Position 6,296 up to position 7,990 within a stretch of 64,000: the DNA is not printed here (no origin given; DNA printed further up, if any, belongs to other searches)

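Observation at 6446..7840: RodA-partnered class-B PBP that has lost SxxK, SxN and KTG (pseudo-transpeptidase)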

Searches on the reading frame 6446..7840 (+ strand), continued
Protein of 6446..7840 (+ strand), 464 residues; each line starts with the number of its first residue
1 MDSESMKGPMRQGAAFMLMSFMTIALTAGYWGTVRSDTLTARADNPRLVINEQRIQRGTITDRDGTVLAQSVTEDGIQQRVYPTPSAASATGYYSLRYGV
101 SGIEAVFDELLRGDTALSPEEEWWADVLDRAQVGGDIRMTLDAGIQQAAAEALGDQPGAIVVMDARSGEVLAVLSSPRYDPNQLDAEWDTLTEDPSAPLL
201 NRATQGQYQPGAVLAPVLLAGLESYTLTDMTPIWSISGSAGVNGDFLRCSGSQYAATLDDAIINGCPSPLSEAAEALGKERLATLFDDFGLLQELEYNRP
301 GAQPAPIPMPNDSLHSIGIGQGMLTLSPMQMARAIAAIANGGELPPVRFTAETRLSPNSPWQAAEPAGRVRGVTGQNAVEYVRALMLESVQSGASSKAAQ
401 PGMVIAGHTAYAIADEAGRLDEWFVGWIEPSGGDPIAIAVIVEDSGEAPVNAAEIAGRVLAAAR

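Call 32: fold_search(model_id=the predicted structure, library=pdb)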
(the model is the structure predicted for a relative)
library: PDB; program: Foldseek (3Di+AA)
matches with E <= 10: 1668; with E <= 0.001: 1089
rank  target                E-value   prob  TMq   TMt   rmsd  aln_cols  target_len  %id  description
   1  3un7_A                3.2e-32  1.00  0.75  0.79   4.0       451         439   27  Crystal structure of PBPA from MYCOBACTERIUM TUBERCULOSIS (released 2012-10-24)
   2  3upn_B                6.3e-32  1.00  0.76  0.80   3.9       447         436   27  Structure of penicillin-binding protein A from M. tuberculosis: imipenem acyl-enzyme complex (released 2012-10-24)
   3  3upo_A                7.0e-32  1.00  0.75  0.79   3.9       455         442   27  Structure of penicillin-binding protein A from M. tuberculosis: penicillin G acyl-enzyme complex (released 2012-10-24)
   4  3upp_A                1.5e-31  1.00  0.77  0.80   3.9       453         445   27  Structure of penicillin-binding protein A from M. tuberculosis: ceftrixaone acyl-enzyme complex (released 2012-10-24)
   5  4r23_A                1.6e-31  1.00  0.71  0.79   4.3       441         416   29  Structure of a putative peptidoglycan glycosyltransferase from Atopobium parvulum in complex with dicloxacillin (released 2014-09-17)
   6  3upp_B                1.8e-31  1.00  0.76  0.80   3.8       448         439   27  Structure of penicillin-binding protein A from M. tuberculosis: ceftrixaone acyl-enzyme complex (released 2012-10-24)
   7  3upn_A                2.4e-31  1.00  0.75  0.80   4.0       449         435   27  Structure of penicillin-binding protein A from M. tuberculosis: imipenem acyl-enzyme complex (released 2012-10-24)
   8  3un7_B                4.2e-31  1.00  0.72  0.78   4.4       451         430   27  Crystal structure of PBPA from MYCOBACTERIUM TUBERCULOSIS (released 2012-10-24)
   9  4ra7_A                5.3e-31  1.00  0.71  0.79   4.2       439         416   29  Structure of a putative peptidoglycan glycosyltransferase from Atopobium parvulum in complex with nafcillin (released 2014-09-24)
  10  4r3j_B                5.6e-31  1.00  0.72  0.81   3.6       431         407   28  Structure of a putative peptidoglycan glycosyltransferase from Atopobium parvulum in complex with cefapirin (released 2014-09-17)
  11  4n1x_B                7.4e-31  1.00  0.71  0.79   4.2       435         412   30  Structure of a putative peptidoglycan glycosyltransferase from Atopobium parvulum in complex with penicillin G (released 2013-10-30)
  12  4qjg_A                7.9e-31  1.00  0.72  0.80   3.9       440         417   28  Structure of a putative peptidoglycan glycosyltransferase from Atopobium parvulum in complex with penicillin V (released 2014-07-09)
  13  4r0q_A                1.0e-30  1.00  0.72  0.80   4.1       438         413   29  Structure of a putative peptidoglycan glycosyltransferase from Atopobium parvulum in complex with cephalothin (released 2014-08-27)
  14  4qjg_B                1.2e-30  1.00  0.73  0.80   3.8       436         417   28  Structure of a putative peptidoglycan glycosyltransferase from Atopobium parvulum in complex with penicillin V (released 2014-07-09)
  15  3lo7_A                1.4e-30  1.00  0.75  0.82   3.5       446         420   26  Crystal structure of PBPA from Mycobacterium tuberculosis (released 2010-03-23)
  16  4n1x_A                1.8e-30  1.00  0.72  0.80   3.9       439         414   28  Structure of a putative peptidoglycan glycosyltransferase from Atopobium parvulum in complex with penicillin G (released 2013-10-30)
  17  3upo_B                1.9e-30  1.00  0.74  0.79   4.0       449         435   26  Structure of penicillin-binding protein A from M. tuberculosis: penicillin G acyl-enzyme complex (released 2012-10-24)
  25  4jbf_A                1.1e-28  1.00  0.72  0.80   3.9       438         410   29  Crystal structure of peptidoglycan glycosyltransferase from Atopobium parvulum DSM 20469. (released 2013-03-20)
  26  4jbf_B                2.6e-28  1.00  0.70  0.78   4.2       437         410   29  Crystal structure of peptidoglycan glycosyltransferase from Atopobium parvulum DSM 20469. (released 2013-03-20)
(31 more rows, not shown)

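Call 34: list_cluster_members(proteins=[P0001, P0003, P0022, P0029, P0031, P0069, P0093, P0115, P0023, P0010])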
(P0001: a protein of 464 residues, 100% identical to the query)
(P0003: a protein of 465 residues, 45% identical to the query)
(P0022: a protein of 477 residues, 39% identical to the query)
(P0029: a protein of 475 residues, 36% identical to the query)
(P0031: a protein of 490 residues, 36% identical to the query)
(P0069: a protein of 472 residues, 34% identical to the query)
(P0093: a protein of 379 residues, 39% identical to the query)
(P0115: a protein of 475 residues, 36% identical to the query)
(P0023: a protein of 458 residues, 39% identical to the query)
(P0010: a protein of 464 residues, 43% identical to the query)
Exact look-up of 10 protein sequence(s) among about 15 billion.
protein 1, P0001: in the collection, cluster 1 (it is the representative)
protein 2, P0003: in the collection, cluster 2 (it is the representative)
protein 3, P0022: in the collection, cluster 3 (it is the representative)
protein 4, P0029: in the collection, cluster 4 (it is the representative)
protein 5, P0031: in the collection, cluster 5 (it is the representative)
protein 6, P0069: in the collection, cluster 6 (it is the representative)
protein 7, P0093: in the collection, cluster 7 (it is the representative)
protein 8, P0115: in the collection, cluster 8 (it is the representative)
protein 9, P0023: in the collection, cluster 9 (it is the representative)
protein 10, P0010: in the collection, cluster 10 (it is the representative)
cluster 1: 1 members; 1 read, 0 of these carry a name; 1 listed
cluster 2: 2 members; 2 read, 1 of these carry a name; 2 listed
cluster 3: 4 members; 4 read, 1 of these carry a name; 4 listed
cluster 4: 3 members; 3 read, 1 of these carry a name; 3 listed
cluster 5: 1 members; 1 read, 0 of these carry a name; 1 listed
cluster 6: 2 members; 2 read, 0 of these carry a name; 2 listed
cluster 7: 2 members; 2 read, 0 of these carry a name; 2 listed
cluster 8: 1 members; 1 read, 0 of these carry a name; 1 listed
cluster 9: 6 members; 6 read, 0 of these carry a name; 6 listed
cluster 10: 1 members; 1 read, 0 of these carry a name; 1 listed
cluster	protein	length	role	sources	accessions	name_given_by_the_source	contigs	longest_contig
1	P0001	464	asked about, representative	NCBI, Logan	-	-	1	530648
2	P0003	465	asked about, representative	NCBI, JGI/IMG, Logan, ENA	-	-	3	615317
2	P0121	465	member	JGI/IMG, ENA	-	peptidoglycan glycosyltransferase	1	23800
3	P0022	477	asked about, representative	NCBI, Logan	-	-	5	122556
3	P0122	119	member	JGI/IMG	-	hypothetical protein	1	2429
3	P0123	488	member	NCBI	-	-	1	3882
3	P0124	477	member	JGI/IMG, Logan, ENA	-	-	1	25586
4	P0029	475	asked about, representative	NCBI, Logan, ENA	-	-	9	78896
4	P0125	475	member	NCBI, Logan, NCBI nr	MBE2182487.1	MAG: hypothetical protein IAE89_03590 [Anaerolineae bacterium] | hypothetical protein [Anaerolineae bacterium]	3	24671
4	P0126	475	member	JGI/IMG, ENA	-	-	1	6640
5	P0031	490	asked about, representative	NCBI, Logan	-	-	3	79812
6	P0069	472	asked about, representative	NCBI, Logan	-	-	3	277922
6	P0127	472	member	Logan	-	-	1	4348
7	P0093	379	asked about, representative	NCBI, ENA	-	-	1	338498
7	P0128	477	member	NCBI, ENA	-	-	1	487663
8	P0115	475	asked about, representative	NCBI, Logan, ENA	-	-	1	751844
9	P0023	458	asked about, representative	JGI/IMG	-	-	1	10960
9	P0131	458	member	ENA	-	-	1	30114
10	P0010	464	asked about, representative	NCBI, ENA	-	-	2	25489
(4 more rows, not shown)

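Call 39: find_encoding_contigs(protein=P0059, flank=8000, max_places=1)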
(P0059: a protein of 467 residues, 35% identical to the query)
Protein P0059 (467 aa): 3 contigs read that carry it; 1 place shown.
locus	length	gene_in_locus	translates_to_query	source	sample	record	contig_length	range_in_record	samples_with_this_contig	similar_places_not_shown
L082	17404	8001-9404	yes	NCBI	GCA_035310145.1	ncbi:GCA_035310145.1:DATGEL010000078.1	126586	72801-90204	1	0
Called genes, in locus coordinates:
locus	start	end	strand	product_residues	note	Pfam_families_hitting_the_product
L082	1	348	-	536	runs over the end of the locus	PF01019:G_glu_transpept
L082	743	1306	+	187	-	PF04203:Sortase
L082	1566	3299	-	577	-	PF00496:SBP_bac_5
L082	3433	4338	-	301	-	PF00528:BPD_transp_1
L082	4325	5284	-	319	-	PF19300:BPD_transp_1_N, PF00528:BPD_transp_1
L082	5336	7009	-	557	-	PF00496:SBP_bac_5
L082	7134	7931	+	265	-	PF00392:GntR, PF07729:FCD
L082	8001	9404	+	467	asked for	PF21922:PBP_dimer_2, PF00905:Transpeptidase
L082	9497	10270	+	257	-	PF12401:FhaA_N, PF16697:Yop-YscD_cpl, PF00498:FHA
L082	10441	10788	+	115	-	PF16697:Yop-YscD_cpl, PF00498:FHA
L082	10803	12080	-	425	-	PF01098:FTSW_RODA_SPOVE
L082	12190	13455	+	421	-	PF00069:Pkinase, PF07714:PK_Tyr_Ser-Thr, PF01636:APH (faint), PF03109:ABC1 (weak), PF03793:PASTA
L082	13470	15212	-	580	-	PF00795:CN_hydrolase, PF02540:NAD_synthase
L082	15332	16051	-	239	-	PF01292:Ni_hydr_CYTB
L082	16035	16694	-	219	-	PF00174:Oxidored_molyb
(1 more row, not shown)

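Call 40: find_encoding_contigs(protein=P0111, flank=8000, max_places=1)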
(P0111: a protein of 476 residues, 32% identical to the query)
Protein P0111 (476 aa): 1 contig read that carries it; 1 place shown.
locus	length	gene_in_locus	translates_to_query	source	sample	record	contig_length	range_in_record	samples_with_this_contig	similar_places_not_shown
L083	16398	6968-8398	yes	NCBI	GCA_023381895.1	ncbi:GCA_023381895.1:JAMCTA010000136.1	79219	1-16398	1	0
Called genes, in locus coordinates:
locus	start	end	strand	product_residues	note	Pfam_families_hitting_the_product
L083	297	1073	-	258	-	PF00121:TIM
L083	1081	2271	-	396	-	PF00162:PGK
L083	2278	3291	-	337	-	PF00044:Gp_dh_N, PF02800:Gp_dh_C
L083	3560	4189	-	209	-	PF00300:His_Phos_1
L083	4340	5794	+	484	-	PF13727:CoA_binding_3, PF02397:Bac_transf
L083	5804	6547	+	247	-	PF12401:FhaA_N, PF16697:Yop-YscD_cpl, PF00498:FHA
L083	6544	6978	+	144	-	PF16697:Yop-YscD_cpl, PF00498:FHA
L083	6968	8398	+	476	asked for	PF03717:PBP_dimer (faint), PF21922:PBP_dimer_2 (weak), PF00905:Transpeptidase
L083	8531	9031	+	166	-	-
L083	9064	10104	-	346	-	PF01634:HisG, PF08029:HisG_C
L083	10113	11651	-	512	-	PF13393:tRNA-synt_His, PF00587:tRNA-synt_2b, PF13393:tRNA-synt_His, PF03129:HGTP_anticodon (weak)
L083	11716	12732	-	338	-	PF06325:PrmA, PF01135:PCMT (weak), PF05175:MTS, PF10294:Methyltransf_16 (weak), PF13847:Methyltransf_31, PF08242:Methyltransf_12, PF13649:Methyltransf_25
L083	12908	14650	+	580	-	PF00920:ILVD_EDD_N, PF24877:ILV_EDD_C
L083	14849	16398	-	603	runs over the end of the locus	PF27096:UvrC_M, PF02151:UVR, PF22920:UvrC_RNaseH, PF08459:UvrC_RNaseH_dom, PF00633:HHH (faint), PF14520:HHH_5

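Call 41: find_encoding_contigs(protein=P0131, flank=8000, max_places=1)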
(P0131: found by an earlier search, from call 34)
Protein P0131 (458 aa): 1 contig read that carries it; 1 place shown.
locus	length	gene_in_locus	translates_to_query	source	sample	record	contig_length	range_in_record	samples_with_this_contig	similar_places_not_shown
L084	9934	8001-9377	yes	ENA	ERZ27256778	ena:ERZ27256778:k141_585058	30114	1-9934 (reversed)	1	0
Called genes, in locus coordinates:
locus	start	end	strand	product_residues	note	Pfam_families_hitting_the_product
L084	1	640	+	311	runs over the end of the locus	PF06574:FAD_syn, PF01687:Flavokinase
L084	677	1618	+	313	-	PF00106:adh_short (weak), PF01073:3Beta_HSD, PF01370:Epimerase, PF02719:Polysacc_synt_2 (faint), PF04321:RmlD_sub_bind, PF07993:NAD_binding_4 (faint), PF16363:GDP_Man_Dehyd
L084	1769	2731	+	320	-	PF02899:Phage_int_SAM_1 (weak), PF13495:Phage_int_SAM_4 (weak), PF00589:Phage_integrase (weak)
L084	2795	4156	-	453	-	PF00196:GerE, PF24681:Kelch_KLHDC2_KLHL20_DRC7, PF24981:Beta-prop_ATRN-LZTR1, PF25210:Kelch_FKB95, PF01344:Kelch_1, PF13415:Beta-prop_FBX42, PF24996:NANM, PF13415:Beta-prop_FBX42, +11 more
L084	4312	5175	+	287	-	PF12401:FhaA_N, PF16697:Yop-YscD_cpl, PF00498:FHA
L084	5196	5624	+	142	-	PF16697:Yop-YscD_cpl, PF00498:FHA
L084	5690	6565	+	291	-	PF01048:PNP_UDP_1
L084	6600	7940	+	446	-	PF01098:FTSW_RODA_SPOVE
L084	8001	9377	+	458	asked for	PF21922:PBP_dimer_2, PF00905:Transpeptidase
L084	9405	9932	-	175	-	?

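Call 42: find_encoding_contigs(protein=P0043, flank=8000, max_places=1)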
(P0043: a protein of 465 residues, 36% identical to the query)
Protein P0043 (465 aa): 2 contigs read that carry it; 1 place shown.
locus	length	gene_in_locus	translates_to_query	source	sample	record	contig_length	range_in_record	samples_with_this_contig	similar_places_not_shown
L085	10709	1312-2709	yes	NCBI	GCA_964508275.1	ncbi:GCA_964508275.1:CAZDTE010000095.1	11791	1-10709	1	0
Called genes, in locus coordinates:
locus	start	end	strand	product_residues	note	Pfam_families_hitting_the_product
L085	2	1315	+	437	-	?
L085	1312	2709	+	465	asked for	PF21922:PBP_dimer_2, PF00905:Transpeptidase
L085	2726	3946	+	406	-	PF00072:Response_reg, PF00512:HisKA, PF02518:HATPase_c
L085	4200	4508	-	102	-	-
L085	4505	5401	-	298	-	PF01048:PNP_UDP_1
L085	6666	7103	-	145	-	PF00486:Trans_reg_C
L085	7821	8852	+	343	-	PF00069:Pkinase, PF07714:PK_Tyr_Ser-Thr, PF03109:ABC1 (weak)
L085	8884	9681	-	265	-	PF02596:DUF169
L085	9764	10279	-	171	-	PF01035:DNA_binding_1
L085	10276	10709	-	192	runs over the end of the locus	PF13302:Acetyltransf_3, PF13420:Acetyltransf_4 (weak), PF13673:Acetyltransf_10, PF00583:Acetyltransf_1, PF24553:Rv0428c_C (weak), PF13508:Acetyltransf_7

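Call 43: find_encoding_contigs(protein=P0038, flank=8000, max_places=1)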
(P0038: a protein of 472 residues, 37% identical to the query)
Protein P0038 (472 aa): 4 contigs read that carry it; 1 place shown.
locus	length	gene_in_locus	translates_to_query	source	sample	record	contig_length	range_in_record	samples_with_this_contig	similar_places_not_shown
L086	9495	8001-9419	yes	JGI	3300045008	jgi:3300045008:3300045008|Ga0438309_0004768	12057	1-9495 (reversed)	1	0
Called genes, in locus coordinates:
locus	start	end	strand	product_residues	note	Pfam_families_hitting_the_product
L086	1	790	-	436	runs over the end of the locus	PF25145:NfeD1b_N, PF00574:CLP_protease (weak), PF24961:NfeD_membrane, PF01957:NfeD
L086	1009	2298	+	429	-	PF03952:Enolase_N, PF00113:Enolase_C, PF13378:MR_MLE_C (weak)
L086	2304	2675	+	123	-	PF02142:MGS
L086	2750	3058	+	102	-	PF00686:CBM_20 (weak), PF16561:AMPK1_CBM (weak), PF02922:CBM_48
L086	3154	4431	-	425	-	PF00919:UPF0004, PF04055:Radical_SAM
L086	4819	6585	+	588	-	-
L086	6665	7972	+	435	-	PF01098:FTSW_RODA_SPOVE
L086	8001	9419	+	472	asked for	PF21922:PBP_dimer_2, PF00905:Transpeptidase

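Call 44: find_encoding_contigs(protein=P0018, flank=8000, max_places=1)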
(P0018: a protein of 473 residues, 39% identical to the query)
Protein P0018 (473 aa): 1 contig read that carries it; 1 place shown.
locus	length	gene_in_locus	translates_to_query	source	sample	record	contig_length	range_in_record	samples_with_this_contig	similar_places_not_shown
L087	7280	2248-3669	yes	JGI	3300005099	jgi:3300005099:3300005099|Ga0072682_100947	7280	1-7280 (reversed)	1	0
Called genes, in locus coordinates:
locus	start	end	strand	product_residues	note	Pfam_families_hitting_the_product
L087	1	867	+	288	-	?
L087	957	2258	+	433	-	PF01098:FTSW_RODA_SPOVE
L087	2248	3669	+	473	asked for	PF21922:PBP_dimer_2, PF00905:Transpeptidase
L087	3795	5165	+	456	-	PF01979:Amidohydro_1, PF07969:Amidohydro_3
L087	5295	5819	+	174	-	PF01797:Y1_Tnp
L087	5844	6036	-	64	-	-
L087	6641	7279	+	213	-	?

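Call 51: search_protein_families(library=ncbifam, proteins=[window:6446-7840:+, P0018], max_evalue=0.001)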
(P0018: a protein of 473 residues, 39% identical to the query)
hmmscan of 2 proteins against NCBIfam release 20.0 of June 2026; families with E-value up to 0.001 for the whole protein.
window:6446-7840:+ (464 aa): 17 families
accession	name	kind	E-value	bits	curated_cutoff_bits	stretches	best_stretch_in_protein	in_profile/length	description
TIGR03423.1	pbp2_mrdA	equivalog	5.8e-56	190.3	455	1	97-462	183-589/593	penicillin-binding protein 2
TIGR02214.1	spoVD_pbp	equivalog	1e-22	80.3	688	1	99-458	167-541/636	stage V sporulation protein D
NF051842.1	PBP4_5_Efaec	equivalog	1.2e-21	76.7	700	1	99-352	291-563/668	penicillin-binding protein PBP4(5)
NF008061.0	PRK10795.1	equivalog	3.6e-21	75.4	962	1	130-354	244-489/634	peptidoglycan DD-transpeptidase MrdA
NF053573.1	PBP2_PenA_Neis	exception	1.7e-14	53.3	1105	1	132-220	230-318/572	peptidoglycan D,D-transpeptidase PBP2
TIGR02074.1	PBP_1a_fam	subfamily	5.8e-11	41.9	508.75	1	154-428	256-495/535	PBP1A family penicillin-binding protein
NF011685.0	PRK15105.1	subfamily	5.8e-10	38.4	737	1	156-410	258-496/588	peptidoglycan glycosyltransferase FtsI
NF000237.1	MECA_PBP2A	equivalog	5.3e-08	31.6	750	1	130-238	317-429/668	PBP2a family beta-lactam-resistant peptidoglycan transpeptidase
NF000410.1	MECA1_pure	exception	2.8e-07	29.1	1480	1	132-232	317-422/666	PBP2a family beta-lactam-resistant peptidoglycan transpeptidase MecA1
NF000406.1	MECB_PBP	exception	6.7e-07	28.1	1450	1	113-212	302-403/674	PBP2a family beta-lactam-resistant peptidoglycan transpeptidase MecB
NF000408.1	MECA2_pure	exception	7.4e-07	27.7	1525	1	131-238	318-429/668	PBP2a family beta-lactam-resistant peptidoglycan transpeptidase MecA2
NF000409.1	MECA_pure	exception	9.4e-07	27.7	1490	1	132-232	319-424/668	PBP2a family beta-lactam-resistant peptidoglycan transpeptidase MecA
NF038271.1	strep_PBP2X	exception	2.3e-06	26.1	1050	0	134-220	256-344/750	penicillin-binding protein PBP2X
NF038276.1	strep_PBP2A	exception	4.6e-05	21.9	1100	1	316-427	486-596/716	penicillin-binding protein PBP2A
NF000407.1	MECC_PBP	exception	5.2e-05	21.7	1500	1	130-342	314-539/665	PBP2a family beta-lactam-resistant peptidoglycan transpeptidase MecC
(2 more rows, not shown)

P0018 (473 aa): 19 families
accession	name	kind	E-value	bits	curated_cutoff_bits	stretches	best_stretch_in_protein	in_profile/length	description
TIGR03423.1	pbp2_mrdA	equivalog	2.5e-100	336.8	455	2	93-467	183-591/593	penicillin-binding protein 2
TIGR02214.1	spoVD_pbp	equivalog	5.2e-68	229.9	688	2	74-467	144-555/636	stage V sporulation protein D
NF051842.1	PBP4_5_Efaec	equivalog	7.7e-43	146.8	700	1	95-448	291-648/668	penicillin-binding protein PBP4(5)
NF008061.0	PRK10795.1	equivalog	4.1e-39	134.7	962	1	98-471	210-617/634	peptidoglycan DD-transpeptidase MrdA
NF053573.1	PBP2_PenA_Neis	exception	2.9e-31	108.7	1105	1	76-463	167-557/572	peptidoglycan D,D-transpeptidase PBP2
TIGR02074.1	PBP_1a_fam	subfamily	1.5e-29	103.2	508.75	1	147-435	253-498/535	PBP1A family penicillin-binding protein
NF011685.0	PRK15105.1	subfamily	5.8e-24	84.6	737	1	75-468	166-559/588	peptidoglycan glycosyltransferase FtsI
NF038271.1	strep_PBP2X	exception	8.6e-22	77.1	1050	1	124-419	250-555/750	penicillin-binding protein PBP2X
NF051885.1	tranpepglycosPbpC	equivalog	1.9e-20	73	900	1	196-434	351-558/632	multimodular transpeptidase-transglycosylase PbpC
NF000410.1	MECA1_pure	exception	2.6e-20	72.1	1480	1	122-450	310-636/666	PBP2a family beta-lactam-resistant peptidoglycan transpeptidase MecA1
NF000237.1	MECA_PBP2A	equivalog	2.8e-20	72.2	750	1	127-360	318-555/668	PBP2a family beta-lactam-resistant peptidoglycan transpeptidase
NF000406.1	MECB_PBP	exception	3.6e-20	71.9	1450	1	120-447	310-641/674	PBP2a family beta-lactam-resistant peptidoglycan transpeptidase MecB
NF000408.1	MECA2_pure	exception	2.5e-19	68.9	1525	1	129-451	320-639/668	PBP2a family beta-lactam-resistant peptidoglycan transpeptidase MecA2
NF033378.1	MECD_PBP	exception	3e-19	68.8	1450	1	124-452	317-649/678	PBP2a family beta-lactam-resistant peptidoglycan transpeptidase MecD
NF000409.1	MECA_pure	exception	3.6e-17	62.1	1490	1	128-360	319-555/668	PBP2a family beta-lactam-resistant peptidoglycan transpeptidase MecA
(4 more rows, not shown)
